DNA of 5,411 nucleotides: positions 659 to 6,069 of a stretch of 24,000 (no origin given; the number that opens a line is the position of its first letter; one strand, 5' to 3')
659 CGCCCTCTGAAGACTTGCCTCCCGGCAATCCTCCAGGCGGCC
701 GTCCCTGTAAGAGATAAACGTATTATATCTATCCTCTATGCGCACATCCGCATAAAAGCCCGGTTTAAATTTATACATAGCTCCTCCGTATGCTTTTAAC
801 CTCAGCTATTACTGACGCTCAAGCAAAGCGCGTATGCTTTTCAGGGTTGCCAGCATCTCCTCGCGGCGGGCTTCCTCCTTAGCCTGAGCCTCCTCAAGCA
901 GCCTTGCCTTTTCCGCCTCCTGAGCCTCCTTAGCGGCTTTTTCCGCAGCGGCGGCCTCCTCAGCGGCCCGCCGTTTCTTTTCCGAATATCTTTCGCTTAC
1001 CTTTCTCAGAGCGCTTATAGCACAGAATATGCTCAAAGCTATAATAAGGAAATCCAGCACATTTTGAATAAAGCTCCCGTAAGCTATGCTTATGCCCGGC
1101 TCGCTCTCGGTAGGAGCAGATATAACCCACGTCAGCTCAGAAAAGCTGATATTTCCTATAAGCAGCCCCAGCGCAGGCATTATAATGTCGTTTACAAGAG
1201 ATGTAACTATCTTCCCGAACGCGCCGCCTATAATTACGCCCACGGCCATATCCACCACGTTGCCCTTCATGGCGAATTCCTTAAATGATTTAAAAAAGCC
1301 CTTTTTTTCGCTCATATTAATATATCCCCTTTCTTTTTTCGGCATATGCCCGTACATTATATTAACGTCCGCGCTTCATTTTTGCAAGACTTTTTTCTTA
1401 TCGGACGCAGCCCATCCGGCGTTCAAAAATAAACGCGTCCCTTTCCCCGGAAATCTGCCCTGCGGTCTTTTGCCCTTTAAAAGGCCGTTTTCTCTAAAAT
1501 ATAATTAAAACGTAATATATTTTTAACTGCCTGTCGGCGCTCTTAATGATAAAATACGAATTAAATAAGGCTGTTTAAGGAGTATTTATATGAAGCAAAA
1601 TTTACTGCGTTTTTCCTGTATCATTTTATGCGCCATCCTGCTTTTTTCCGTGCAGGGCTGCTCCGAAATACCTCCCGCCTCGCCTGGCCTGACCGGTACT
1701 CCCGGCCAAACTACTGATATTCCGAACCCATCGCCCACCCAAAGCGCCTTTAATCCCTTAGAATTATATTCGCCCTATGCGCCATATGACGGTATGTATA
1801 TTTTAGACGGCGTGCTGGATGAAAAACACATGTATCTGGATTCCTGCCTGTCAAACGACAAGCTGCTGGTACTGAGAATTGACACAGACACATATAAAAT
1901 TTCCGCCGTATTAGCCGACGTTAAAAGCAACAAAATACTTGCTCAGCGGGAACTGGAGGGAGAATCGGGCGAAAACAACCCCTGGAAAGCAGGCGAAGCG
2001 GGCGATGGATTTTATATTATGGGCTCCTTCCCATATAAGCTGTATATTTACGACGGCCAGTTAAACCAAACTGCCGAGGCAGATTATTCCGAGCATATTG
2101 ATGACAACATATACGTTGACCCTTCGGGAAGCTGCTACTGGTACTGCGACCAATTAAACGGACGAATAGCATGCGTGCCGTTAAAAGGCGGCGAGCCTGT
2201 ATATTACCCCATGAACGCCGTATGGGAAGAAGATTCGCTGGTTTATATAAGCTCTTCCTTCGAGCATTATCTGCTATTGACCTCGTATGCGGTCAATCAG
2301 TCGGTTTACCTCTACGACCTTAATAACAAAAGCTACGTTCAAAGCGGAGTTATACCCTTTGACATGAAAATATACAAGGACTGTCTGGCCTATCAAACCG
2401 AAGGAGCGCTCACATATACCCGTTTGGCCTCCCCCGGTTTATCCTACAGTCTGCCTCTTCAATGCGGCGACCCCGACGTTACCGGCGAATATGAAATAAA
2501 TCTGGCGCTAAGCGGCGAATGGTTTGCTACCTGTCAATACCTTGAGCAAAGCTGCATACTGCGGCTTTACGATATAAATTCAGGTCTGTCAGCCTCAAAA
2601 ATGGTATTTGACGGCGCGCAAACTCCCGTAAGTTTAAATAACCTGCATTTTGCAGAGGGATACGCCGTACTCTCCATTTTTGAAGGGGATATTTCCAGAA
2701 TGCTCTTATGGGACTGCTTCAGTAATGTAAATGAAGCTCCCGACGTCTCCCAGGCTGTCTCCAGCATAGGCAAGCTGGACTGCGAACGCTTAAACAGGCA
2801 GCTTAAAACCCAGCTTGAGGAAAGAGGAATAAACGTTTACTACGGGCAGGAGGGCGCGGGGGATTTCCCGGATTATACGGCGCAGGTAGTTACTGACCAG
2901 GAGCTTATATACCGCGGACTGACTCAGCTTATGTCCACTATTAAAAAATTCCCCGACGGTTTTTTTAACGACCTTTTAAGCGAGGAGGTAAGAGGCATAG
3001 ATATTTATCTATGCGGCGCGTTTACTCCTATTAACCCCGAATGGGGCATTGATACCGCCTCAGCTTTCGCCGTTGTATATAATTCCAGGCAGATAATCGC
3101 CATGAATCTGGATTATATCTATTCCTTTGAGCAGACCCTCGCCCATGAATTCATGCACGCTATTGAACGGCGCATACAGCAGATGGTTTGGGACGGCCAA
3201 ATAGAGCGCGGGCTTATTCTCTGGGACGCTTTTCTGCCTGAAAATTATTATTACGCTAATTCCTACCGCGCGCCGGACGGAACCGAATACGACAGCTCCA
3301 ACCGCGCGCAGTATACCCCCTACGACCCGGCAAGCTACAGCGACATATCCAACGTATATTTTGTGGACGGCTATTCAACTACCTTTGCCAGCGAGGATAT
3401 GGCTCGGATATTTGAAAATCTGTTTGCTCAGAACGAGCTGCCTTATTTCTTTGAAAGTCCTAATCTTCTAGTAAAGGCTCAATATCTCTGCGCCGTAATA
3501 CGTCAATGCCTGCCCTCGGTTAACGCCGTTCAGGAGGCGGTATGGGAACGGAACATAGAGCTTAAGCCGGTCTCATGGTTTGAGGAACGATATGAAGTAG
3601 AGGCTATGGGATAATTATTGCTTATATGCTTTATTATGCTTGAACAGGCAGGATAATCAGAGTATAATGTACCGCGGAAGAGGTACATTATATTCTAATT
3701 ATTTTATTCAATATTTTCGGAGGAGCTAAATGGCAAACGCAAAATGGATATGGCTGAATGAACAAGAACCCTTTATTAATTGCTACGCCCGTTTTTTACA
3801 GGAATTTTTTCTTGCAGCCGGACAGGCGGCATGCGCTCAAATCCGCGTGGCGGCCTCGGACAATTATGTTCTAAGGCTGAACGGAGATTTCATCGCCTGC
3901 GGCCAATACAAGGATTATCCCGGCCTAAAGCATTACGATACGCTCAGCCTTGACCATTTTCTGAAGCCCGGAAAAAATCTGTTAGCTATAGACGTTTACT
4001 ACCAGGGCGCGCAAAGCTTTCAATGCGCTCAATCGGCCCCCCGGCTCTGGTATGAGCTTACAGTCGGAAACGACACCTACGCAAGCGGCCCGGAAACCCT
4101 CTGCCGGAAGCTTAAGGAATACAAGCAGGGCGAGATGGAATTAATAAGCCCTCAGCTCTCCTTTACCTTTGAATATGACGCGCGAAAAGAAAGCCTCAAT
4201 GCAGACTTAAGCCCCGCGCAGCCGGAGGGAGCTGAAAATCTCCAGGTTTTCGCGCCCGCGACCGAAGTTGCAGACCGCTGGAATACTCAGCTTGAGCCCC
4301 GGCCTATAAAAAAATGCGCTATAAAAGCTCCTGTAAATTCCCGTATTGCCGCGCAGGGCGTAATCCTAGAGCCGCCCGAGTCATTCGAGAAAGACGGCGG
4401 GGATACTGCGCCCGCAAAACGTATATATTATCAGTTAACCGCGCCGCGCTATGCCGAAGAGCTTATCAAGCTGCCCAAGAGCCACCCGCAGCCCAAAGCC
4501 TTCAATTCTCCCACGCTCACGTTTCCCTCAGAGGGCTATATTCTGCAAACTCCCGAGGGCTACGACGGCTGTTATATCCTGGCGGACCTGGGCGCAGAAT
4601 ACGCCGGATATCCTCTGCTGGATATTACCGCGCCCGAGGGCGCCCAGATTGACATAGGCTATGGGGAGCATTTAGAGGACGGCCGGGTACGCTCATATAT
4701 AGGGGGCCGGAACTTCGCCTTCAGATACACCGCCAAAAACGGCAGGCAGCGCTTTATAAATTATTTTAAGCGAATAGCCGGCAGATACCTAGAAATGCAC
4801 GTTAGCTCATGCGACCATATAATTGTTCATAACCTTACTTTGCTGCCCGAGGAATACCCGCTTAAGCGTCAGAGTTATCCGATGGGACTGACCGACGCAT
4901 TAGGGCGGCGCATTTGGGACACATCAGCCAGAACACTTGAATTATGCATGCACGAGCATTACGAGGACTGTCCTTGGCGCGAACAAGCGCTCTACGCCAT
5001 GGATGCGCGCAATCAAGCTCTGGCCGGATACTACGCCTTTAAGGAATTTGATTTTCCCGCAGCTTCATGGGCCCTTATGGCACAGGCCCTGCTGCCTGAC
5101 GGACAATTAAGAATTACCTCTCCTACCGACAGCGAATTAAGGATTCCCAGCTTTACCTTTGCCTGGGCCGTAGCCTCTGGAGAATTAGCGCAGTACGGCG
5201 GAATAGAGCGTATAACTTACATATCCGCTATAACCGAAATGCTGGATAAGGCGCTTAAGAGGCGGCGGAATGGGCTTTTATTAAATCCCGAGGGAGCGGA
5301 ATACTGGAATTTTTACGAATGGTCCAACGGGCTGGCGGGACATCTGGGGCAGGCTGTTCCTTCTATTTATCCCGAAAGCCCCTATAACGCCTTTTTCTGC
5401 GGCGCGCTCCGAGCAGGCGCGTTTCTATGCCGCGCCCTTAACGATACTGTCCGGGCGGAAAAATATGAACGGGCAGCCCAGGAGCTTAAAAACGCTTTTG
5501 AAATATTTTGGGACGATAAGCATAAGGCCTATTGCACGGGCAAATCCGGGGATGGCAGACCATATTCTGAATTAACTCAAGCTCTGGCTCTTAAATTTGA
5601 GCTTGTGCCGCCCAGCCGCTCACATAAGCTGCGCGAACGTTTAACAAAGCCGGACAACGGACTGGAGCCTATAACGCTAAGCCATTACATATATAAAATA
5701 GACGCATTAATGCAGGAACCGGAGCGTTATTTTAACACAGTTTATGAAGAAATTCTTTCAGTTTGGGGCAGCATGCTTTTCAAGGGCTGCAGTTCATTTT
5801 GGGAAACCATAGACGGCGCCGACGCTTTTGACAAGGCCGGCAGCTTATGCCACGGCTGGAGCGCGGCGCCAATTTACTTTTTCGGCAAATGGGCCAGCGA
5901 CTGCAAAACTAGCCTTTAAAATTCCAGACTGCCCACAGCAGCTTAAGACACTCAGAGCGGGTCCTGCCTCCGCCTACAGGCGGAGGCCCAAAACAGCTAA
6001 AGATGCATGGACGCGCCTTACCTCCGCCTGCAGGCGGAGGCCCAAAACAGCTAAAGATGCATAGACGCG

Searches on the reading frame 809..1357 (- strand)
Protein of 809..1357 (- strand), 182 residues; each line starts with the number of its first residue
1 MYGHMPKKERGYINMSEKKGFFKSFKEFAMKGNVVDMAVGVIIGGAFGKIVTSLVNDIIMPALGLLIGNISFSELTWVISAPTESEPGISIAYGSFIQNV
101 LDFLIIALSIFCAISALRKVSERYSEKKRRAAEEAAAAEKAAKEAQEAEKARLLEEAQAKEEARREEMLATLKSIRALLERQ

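Call 14: search_protein_families(library=pfam, proteins=[window:809-1357:-])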
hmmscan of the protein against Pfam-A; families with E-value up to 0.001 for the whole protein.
window:809-1357:- (182 aa): 1 family
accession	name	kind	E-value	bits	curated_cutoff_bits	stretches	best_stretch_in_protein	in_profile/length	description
PF01741.23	MscL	-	7.2e-40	136.6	27.4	1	21-140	1-113/123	Large-conductance mechanosensitive channel, MscL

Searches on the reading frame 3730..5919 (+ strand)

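Call 13: search_protein_families(library=pfam, proteins=[window:3730-5919:+])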
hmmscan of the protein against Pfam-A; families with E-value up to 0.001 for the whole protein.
window:3730-5919:+ (729 aa): 2 families
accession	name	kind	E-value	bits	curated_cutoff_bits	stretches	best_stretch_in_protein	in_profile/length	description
PF17389.8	Bac_rhamnosid6H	-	1.6e-16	61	24.5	1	393-719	14-336/339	Bacterial alpha-L-rhamnosidase 6 hairpin glycosidase domain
PF05592.18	Bac_rhamnosid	-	6.8e-06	26.4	22.2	1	283-359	8-87/102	Bacterial alpha-L-rhamnosidase concanavalin-like domain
